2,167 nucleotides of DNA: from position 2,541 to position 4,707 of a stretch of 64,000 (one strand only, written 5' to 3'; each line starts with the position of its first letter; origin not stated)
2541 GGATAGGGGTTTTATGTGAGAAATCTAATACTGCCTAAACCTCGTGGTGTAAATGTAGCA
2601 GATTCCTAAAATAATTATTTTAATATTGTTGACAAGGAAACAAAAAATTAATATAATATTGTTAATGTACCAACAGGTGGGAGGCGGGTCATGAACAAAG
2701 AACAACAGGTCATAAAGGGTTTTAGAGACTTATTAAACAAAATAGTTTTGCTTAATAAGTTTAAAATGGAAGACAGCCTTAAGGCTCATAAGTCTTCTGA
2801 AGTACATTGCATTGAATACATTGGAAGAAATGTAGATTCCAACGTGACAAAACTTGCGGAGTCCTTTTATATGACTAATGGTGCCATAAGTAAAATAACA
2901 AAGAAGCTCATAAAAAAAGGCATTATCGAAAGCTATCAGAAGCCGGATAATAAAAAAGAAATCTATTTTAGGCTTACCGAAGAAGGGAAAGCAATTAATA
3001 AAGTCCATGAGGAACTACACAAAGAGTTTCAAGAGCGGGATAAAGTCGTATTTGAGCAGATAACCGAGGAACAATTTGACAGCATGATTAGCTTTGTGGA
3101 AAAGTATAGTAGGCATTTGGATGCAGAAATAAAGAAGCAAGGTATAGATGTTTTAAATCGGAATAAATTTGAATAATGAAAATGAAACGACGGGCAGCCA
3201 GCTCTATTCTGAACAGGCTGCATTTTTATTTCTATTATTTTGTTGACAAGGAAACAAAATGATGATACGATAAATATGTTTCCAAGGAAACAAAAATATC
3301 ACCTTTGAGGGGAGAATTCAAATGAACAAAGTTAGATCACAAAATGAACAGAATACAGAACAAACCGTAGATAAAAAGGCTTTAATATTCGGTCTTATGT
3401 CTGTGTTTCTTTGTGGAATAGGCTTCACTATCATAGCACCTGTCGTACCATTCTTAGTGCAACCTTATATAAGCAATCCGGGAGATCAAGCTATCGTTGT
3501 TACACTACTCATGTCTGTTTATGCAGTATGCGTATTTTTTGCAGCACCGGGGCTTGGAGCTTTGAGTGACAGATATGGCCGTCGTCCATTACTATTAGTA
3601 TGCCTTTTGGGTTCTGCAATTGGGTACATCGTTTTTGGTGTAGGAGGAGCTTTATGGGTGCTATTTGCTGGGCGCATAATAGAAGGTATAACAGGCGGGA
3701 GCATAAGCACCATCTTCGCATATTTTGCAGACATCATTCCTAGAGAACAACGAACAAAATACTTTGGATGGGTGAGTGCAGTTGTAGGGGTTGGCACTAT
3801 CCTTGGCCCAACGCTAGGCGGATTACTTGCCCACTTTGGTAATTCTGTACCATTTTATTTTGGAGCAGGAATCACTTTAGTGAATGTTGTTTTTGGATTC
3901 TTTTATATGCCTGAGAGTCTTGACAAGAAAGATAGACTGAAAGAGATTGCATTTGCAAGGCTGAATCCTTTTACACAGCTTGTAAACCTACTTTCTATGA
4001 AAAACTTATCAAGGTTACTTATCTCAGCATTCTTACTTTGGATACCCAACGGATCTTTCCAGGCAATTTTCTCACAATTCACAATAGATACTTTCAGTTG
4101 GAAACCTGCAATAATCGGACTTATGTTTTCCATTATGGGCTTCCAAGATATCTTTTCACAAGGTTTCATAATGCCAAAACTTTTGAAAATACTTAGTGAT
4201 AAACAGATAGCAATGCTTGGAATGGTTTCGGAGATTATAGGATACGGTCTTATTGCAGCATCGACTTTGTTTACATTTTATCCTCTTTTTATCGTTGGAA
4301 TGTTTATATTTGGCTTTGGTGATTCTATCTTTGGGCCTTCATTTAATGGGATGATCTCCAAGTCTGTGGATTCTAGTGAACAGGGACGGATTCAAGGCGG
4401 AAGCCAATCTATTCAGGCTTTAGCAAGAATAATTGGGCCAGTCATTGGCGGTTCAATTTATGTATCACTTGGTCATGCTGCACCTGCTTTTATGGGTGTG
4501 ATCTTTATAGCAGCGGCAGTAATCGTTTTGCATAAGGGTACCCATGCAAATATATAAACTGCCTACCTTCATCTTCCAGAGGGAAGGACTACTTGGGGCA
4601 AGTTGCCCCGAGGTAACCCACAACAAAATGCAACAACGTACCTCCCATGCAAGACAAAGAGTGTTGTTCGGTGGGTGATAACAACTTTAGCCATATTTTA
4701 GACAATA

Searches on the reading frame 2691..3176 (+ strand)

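Call 4: search_protein_families(library=pfam, proteins=[window:2691-3176:+], max_evalue=1)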
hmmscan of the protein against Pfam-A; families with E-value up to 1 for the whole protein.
window:2691-3176:+ (161 aa): 16 families
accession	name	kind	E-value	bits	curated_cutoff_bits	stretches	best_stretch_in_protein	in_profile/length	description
PF01047.28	MarR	-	2.4e-10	40.6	24.6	1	36-91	4-59/59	MarR family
PF13463.12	HTH_27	-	1.6e-07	31.9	22.2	1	44-99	12-68/68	Winged helix DNA-binding domain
PF13601.12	HTH_34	-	5.2e-05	23.8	27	1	51-102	16-68/80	Winged helix DNA-binding domain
PF12802.13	MarR_2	-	0.00014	22.3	27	1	36-82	6-53/61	MarR family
PF03551.20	PadR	-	0.00022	21.6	27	1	52-101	19-71/75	Transcriptional regulator PadR-like family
PF13412.12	HTH_24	-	0.00026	21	21.9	1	42-80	10-48/48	Winged helix-turn-helix DNA-binding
PF22194.2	F-93_WHD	-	0.0041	17.6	28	1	48-99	14-62/62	F-93, winged-helix domain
PF18814.6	PBECR5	-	0.0047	17.3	25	1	67-157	125-214/239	phage-Barnase-EndoU-ColicinE5/D-RelE like nuclease5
PF21984.2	DnaD_N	-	0.0071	16.9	27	1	52-93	38-79/101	DnaD N-terminal domain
PF14947.12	HTH_45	-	0.0074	16.7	25.5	1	49-111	19-74/77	Winged helix-turn-helix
PF20098.4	DUF6488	-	0.0097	16.2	27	1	42-103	44-104/110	Family of unknown function (DUF6488)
PF18977.5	DUF5713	-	0.014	16.2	27.3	1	53-127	9-83/107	Family of unknown function (DUF5713)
PF03965.22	Penicillinase_R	-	0.014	16.2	22.6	1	52-129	24-101/115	Penicillinase repressor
PF01638.23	HxlR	-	0.022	15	20.8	1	65-111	35-81/91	HxlR-like helix-turn-helix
PF07381.18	EarA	-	0.027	14.7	22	1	45-104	32-88/90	EarA-like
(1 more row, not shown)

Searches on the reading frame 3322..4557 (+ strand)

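Call 4: search_protein_families(library=pfam, proteins=[window:3322-4557:+], max_evalue=1)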
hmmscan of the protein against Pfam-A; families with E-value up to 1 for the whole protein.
window:3322-4557:+ (411 aa): 5 families
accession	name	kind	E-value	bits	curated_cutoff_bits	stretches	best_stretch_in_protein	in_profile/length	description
PF07690.21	MFS_1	-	6.3e-49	167.2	33.4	2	26-243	3-218/347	Major Facilitator Superfamily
PF00083.30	Sugar_tr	-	2.1e-12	47.1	22.3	1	53-200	41-198/452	Sugar (and other) transporter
PF05977.19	MFS_3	-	0.00033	19.7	27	2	59-302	46-292/524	Transmembrane secretion effector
PF03209.21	PUCC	-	0.0024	17.4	21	1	289-401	269-385/401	PUCC protein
PF06609.19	TRI12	-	0.16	10.8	23.2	1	41-201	66-223/599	Fungal trichothecene efflux pump (TRI12)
